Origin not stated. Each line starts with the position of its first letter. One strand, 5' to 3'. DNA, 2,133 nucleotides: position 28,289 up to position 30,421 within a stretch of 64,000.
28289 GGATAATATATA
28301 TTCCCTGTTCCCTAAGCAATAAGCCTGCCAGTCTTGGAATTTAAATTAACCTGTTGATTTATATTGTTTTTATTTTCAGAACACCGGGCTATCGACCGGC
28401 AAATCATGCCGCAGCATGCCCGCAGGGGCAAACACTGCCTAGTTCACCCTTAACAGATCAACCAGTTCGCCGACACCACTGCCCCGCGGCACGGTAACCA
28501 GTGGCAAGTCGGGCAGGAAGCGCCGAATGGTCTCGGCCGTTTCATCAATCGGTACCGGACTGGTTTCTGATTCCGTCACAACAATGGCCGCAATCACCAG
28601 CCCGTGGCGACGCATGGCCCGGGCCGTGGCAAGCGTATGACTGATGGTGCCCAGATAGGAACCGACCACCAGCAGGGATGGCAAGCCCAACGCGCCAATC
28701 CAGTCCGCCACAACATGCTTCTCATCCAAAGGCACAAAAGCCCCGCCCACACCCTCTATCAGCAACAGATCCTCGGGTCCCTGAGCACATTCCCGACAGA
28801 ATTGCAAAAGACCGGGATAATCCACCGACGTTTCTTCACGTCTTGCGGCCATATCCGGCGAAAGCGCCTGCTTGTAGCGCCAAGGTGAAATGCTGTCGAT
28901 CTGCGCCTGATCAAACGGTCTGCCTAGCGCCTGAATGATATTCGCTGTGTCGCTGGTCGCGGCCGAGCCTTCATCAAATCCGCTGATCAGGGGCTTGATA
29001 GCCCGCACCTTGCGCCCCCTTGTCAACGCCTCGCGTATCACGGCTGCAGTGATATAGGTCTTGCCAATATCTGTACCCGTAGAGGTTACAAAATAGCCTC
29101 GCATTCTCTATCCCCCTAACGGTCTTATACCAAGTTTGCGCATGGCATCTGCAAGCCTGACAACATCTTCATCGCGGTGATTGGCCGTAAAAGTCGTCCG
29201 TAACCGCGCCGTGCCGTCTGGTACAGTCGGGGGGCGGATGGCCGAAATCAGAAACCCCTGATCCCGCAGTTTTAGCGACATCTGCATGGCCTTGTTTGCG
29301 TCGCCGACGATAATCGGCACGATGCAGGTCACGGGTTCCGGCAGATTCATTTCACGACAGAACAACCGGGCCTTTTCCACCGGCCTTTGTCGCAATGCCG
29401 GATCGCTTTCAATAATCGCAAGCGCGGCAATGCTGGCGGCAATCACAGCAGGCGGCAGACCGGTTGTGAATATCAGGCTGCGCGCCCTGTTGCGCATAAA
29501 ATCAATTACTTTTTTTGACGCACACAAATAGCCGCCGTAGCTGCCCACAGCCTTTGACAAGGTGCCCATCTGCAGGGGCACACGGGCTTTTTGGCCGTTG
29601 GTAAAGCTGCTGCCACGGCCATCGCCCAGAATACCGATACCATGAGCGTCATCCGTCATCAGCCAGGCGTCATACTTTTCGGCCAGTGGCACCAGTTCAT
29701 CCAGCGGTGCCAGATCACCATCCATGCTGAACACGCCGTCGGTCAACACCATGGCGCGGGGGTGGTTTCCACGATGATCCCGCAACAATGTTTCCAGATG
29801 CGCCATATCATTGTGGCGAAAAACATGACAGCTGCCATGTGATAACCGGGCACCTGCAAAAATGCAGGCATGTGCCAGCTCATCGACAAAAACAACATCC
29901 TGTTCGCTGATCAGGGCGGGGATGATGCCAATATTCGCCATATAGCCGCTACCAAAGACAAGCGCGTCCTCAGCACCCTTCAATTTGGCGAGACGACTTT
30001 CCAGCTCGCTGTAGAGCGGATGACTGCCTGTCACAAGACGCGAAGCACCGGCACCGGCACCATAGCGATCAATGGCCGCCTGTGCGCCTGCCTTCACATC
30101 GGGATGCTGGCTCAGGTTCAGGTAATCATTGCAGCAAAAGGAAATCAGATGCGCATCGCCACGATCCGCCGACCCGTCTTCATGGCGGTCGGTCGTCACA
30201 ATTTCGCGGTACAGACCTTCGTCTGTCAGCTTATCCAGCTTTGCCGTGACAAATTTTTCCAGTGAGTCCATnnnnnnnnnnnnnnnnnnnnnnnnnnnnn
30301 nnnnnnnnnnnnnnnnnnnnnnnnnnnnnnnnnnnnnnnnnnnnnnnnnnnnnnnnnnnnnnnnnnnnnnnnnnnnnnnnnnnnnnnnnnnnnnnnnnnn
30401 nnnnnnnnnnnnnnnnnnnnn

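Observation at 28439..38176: Biotin operon bracketed by two Cys-less asparagine-synthetase-like paralogs, with no known pimelate-arm gene in the locus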

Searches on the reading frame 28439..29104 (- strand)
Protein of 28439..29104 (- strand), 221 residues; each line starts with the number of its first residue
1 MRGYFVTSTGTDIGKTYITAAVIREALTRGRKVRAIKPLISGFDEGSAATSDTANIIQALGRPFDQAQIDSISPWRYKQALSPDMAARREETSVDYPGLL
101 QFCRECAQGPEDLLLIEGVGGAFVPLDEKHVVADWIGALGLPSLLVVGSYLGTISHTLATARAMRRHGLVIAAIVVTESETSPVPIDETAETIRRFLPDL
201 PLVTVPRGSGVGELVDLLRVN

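Call 7: search_protein_families(library=pfam, proteins=[window:28439-29104:-], max_evalue=0.01)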
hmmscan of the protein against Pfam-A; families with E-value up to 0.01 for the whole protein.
window:28439-29104:- (221 aa): 1 family
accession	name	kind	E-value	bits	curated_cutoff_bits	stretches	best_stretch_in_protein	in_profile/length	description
PF13500.12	AAA_26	-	3.3e-32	112.4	27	1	2-198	1-181/198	AAA domain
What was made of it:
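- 28439..29104 (-): bioD (dethiobiotin synthase). PF13500 (call 7).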

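Call 10: search_protein_families(library=ncbifam, proteins=[window:28439-29104:-], max_evalue=1)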
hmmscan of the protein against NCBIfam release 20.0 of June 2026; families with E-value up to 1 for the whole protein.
window:28439-29104:- (221 aa): 5 families
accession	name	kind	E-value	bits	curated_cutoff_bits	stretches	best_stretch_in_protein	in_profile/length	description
TIGR00347.1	bioD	equivalog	5.9e-34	117.6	83.3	1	5-176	1-165/166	dethiobiotin synthase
NF004167.0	PRK05632.1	equivalog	0.005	15.5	418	1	2-59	3-57/708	phosphate acetyltransferase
NF010471.0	PRK13896.1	equivalog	0.015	14.3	693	1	101-167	68-131/433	cobyrinic acid a,c-diamide synthase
NF002204.1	PRK01077.1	equivalog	0.018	14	254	1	4-37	4-37/420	cobyrinic acid a,c-diamide synthase CobB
NF002873.0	PRK03204.1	equivalog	0.13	11.6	466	1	128-176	87-136/286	haloalkane dehalogenase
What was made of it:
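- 28439..29104 (-): TIGR00347: 117.6 bits against a cutoff of 83.3 (call 10).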

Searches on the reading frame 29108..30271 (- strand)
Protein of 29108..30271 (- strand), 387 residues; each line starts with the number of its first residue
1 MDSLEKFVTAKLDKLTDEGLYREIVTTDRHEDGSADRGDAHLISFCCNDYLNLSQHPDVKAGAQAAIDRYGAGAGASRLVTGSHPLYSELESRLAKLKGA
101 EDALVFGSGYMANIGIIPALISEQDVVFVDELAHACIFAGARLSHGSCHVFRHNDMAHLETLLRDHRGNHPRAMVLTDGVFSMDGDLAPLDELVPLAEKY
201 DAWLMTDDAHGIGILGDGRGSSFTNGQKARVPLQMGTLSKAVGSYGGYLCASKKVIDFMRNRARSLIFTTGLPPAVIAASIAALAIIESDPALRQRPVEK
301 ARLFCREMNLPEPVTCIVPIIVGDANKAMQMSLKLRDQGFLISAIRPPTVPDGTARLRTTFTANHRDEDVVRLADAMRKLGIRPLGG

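Call 7: search_protein_families(library=pfam, proteins=[window:29108-30271:-], max_evalue=0.01)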
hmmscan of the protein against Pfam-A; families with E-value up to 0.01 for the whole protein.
window:29108-30271:- (387 aa): 3 families
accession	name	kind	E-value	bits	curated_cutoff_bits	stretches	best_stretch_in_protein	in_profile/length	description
PF00155.27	Aminotran_1_2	-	8e-57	193.5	19.7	1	41-376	2-360/361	Aminotransferase class I and II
PF01212.27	Beta_elim_lyase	-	0.00011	22.1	27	1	65-189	13-147/288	Beta-eliminating lyase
PF01053.26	Cys_Met_Meta_PP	-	0.0089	15.1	27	0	85-131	52-98/381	Cys/Met metabolism PLP-dependent enzyme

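Call 10: search_protein_families(library=ncbifam, proteins=[window:29108-30271:-], max_evalue=1)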
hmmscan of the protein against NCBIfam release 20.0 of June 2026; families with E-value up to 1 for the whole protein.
window:29108-30271:- (387 aa): 25 families
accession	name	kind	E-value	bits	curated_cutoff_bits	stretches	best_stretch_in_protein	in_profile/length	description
TIGR00858.1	bioF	equivalog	2.5e-135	450.9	426.45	1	20-377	1-364/365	8-amino-7-oxononanoate synthase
NF005394.0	PRK06939.1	equivalog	5.5e-103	344.7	460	1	3-381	4-391/397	glycine C-acetyltransferase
TIGR01825.1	gly_Cac_T_rel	subfamily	6.8e-102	341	535.4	1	10-381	3-379/385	BioF/Kbl family PLP-dependent acyltransferase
TIGR01822.1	2am3keto_CoA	equivalog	8.4e-88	294.9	493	1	5-381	2-387/393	glycine C-acetyltransferase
TIGR01821.1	5aminolev_synth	equivalog_domain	1.8e-84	284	338.55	1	5-380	4-393/402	5-aminolevulinate synthase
NF047600.1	SerpalmtaseCFB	equivalog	2.2e-81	273.6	640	1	11-378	14-386/395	serine palmitoyltransferase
NF047599.1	SerpalmtaseBetaP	equivalog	8e-79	265.1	500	1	35-381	38-390/394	serine palmitoyltransferase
NF047603.1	SerpalmtaseAlphaP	equivalog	2.8e-63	214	670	1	45-375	50-387/399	serine palmitoyltransferase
NF005526.0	PRK07179.1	equivalog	1.2e-48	165.7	428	1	4-379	21-394/407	alpha-hydroxyketone-type quorum-sensing autoinducer synthase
NF005697.0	PRK07505.1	subfamily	2.3e-48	164.8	342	1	12-379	21-397/405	hypothetical protein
NF004608.1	PRK05937.1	equivalog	7.7e-45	153.3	399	1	43-370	5-335/366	8-amino-7-oxononanoate synthase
NF005695.0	PRK07503.1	equivalog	2.3e-06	26.6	666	1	83-162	63-143/403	methionine gamma-lyase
TIGR01328.1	met_gam_lyase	equivalog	1.9e-05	23.7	549.7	1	83-143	57-117/391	methionine gamma-lyase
TIGR03588.1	PseC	equivalog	0.00028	19.9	423.5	1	85-216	30-164/380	UDP-4-amino-4,6-dideoxy-N-acetyl-beta-L-altrosamine transaminase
NF004627.0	PRK05968.1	subfamily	0.0019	17.1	508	1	82-125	60-103/389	hypothetical protein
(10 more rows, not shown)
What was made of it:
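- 29108..30271 (-): bioF (8-amino-7-oxononanoate synthase). TIGR00858: 450.9 bits against a cutoff of 426 (call 10).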

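Call 53: find_homologous_proteins(query=window:29108-30271:-, max_evalue=1e-50)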
Query window:29108-30271:- (387 aa): 8000 proteins with E <= 1e-50 among 8000 candidates; the best 120 are listed.
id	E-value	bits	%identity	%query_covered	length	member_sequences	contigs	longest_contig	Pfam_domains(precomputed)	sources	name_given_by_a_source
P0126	1.9e-257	871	100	100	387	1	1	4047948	PF00155.28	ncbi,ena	-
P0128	2.2e-196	670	78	99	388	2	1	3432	PF00155.28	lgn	-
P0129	1.8e-190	651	75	98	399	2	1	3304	PF00155.28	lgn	-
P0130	5.1e-161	554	68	98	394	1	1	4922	PF00155.28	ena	-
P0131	1.8e-159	549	65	99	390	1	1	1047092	PF00155.28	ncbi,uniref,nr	ncbi:8-amino-7-oxononanoate synthase [Govanella unica]|uniref:8-amino-7-ketopelargonate synthase n=1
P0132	3.3e-159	548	66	98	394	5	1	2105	PF00155.28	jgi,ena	-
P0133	8.1e-159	547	65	96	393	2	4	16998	PF00155.28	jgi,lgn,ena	jgi:8-amino-7-oxononanoate synthase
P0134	5.7e-158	544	64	99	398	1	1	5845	PF00155.28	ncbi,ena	-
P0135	2.2e-157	542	64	99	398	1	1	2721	PF00155.28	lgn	-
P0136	5.2e-157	541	64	98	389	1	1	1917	PF00155.28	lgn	-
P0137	6.1e-157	541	63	99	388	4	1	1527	PF00155.28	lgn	-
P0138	8.1e-157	540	61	100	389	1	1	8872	PF00155.28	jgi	-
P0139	1.3e-156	540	64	99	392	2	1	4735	PF00155.28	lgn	-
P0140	1.3e-156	540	63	98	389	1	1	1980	PF00155.28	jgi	jgi:8-amino-7-oxononanoate synthase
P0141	1.3e-156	540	65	99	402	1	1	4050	PF00155.28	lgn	-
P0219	1.6e-151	523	61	98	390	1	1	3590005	PF00155.28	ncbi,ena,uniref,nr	ncbi:8-amino-7-oxononanoate synthase [Emcibacter sp.]|uniref:8-amino-7-oxononanoate synthase n=1 Tax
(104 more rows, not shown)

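Call 54: find_encoding_contigs(protein=P0128, flank=10000, max_places=2)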
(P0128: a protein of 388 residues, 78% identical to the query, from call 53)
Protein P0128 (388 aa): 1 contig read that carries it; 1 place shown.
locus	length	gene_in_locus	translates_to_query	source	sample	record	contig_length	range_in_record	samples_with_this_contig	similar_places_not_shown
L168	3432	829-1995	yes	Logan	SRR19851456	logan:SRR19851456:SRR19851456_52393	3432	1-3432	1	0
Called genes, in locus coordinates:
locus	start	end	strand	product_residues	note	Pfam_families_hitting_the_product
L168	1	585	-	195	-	?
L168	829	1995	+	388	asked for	PF00155:Aminotran_1_2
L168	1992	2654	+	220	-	PF13500:AAA_26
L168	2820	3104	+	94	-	-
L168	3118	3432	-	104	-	?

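Call 55: find_encoding_contigs(protein=P0129, flank=10000, max_places=2)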
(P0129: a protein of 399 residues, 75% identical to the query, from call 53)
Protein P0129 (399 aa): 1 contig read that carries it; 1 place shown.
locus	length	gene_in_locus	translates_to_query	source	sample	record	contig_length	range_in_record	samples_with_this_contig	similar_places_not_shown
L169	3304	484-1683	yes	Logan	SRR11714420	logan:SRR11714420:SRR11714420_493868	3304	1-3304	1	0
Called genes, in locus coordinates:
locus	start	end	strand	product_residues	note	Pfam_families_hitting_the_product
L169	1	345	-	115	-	?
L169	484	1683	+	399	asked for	PF00155:Aminotran_1_2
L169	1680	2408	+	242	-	PF13500:AAA_26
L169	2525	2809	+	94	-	-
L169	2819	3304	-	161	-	?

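Call 56: find_encoding_contigs(protein=P0131, flank=10000, max_places=2)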
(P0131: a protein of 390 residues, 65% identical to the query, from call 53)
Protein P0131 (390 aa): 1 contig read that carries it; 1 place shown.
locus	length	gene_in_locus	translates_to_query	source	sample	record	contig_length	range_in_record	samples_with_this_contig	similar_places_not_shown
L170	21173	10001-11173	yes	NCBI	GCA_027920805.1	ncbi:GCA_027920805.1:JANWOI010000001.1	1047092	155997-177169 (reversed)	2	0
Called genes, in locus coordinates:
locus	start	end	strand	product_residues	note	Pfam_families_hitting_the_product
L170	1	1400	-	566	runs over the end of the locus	PF00664:ABC_membrane, PF02463:SMC_N (weak), PF00005:ABC_tran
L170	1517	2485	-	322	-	PF02397:Bac_transf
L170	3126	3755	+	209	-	PF02798:GST_N, PF13417:GST_N_3, PF13409:GST_N_2, PF00043:GST_C (weak), PF13410:GST_C_2 (weak)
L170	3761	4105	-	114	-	PF01035:DNA_binding_1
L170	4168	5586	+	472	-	PF00282:Pyridoxal_deC, PF01212:Beta_elim_lyase (weak)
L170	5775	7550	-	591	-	PF01321:Creatinase_N, PF16189:Creatinase_N_2, PF00557:Peptidase_M24, PF16188:Peptidase_M24_C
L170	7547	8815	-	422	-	PF00202:Aminotran_3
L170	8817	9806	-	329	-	PF04055:Radical_SAM, PF06968:BATS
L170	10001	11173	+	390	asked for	PF00155:Aminotran_1_2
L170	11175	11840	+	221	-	PF13500:AAA_26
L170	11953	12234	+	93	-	-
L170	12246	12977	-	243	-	PF02683:DsbD_TM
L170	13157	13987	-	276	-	PF09608:Alph_Pro_TM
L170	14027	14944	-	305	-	PF01925:TauE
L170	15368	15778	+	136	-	PF00376:MerR, PF13411:MerR_1, PF09278:MerR-DNA-bind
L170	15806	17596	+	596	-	PF02771:Acyl-CoA_dh_N, PF02770:Acyl-CoA_dh_M, PF00441:Acyl-CoA_dh_1, PF22924:ACOX_C_alpha1, PF12806:Acyl-CoA_dh_C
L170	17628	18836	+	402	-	PF00108:Thiolase_N, PF00109:ketoacyl-synt (faint), PF22691:Thiolase_C_1 (faint), PF02803:Thiolase_C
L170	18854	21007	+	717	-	PF00378:ECH_1, PF16113:ECH_2, PF02737:3HCDH_N, PF00725:3HCDH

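Call 70: search_protein_families(library=ncbifam, proteins=[L170:4168-5586:+, L170:11953-12234:+], max_evalue=1e-10)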
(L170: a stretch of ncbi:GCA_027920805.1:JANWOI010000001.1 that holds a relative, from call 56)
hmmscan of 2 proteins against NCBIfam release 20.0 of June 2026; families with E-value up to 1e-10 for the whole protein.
L170:4168-5586:+ (472 aa): 4 families
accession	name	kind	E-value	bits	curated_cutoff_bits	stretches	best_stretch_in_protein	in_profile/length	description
NF052646.1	DABADecarRhbB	equivalog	5.2e-46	157.2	900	1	45-468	69-485/491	L-2,4-diaminobutyrate decarboxylase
TIGR03799.1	NOD_PanD_pyr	equivalog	5.5e-30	104.2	606.1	1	176-407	215-442/522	pyridoxal-dependent aspartate 1-decarboxylase PanP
TIGR03812.1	tyr_de_CO2_Arch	equivalog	1.4e-14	53.8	299.4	1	110-402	56-326/375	tyrosine decarboxylase MfnA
NF002748.0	PRK02769.1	equivalog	1.1e-12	47.4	305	1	171-375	111-304/382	histidine decarboxylase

L170:11953-12234:+ (93 aa): 0 families

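Call 71: find_encoding_contigs(protein=P0219, flank=10000, max_places=1)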
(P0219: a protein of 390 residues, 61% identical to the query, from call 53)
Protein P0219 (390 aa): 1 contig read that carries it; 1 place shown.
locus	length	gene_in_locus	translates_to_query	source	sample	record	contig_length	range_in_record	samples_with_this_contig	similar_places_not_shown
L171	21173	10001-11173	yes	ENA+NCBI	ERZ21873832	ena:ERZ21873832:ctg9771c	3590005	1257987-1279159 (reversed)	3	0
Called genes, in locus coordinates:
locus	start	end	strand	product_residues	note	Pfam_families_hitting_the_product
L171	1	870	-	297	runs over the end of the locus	PF03446:NAD_binding_2, PF03807:F420_oxidored, PF14833:NAD_binding_11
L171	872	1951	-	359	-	PF00378:ECH_1, PF16113:ECH_2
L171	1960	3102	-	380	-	PF02771:Acyl-CoA_dh_N, PF02770:Acyl-CoA_dh_M, PF00441:Acyl-CoA_dh_1, PF08028:Acyl-CoA_dh_2, PF22924:ACOX_C_alpha1 (weak)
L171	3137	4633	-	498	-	PF00171:Aldedh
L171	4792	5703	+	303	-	PF00126:HTH_1, PF03466:LysR_substrate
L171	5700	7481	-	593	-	PF01321:Creatinase_N, PF16189:Creatinase_N_2, PF00557:Peptidase_M24, PF16188:Peptidase_M24_C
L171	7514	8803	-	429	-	PF00202:Aminotran_3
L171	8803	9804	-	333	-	PF04055:Radical_SAM, PF06968:BATS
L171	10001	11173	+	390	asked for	PF00155:Aminotran_1_2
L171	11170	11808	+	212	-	PF13500:AAA_26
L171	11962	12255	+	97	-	-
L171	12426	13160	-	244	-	PF02683:DsbD_TM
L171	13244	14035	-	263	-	PF09608:Alph_Pro_TM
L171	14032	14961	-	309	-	PF01925:TauE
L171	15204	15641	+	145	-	PF00376:MerR, PF13411:MerR_1, PF09278:MerR-DNA-bind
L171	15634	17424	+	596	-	PF02771:Acyl-CoA_dh_N, PF02770:Acyl-CoA_dh_M, PF00441:Acyl-CoA_dh_1, PF08028:Acyl-CoA_dh_2 (weak), PF22924:ACOX_C_alpha1, PF12806:Acyl-CoA_dh_C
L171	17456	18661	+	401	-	PF00108:Thiolase_N, PF02803:Thiolase_C, PF22691:Thiolase_C_1 (faint)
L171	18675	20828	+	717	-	PF00378:ECH_1, PF16113:ECH_2, PF02737:3HCDH_N, PF00725:3HCDH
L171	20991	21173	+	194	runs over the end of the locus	PF04264:YceI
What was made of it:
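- The operon had already accreted the unrelated pepP (calls 56, 71).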
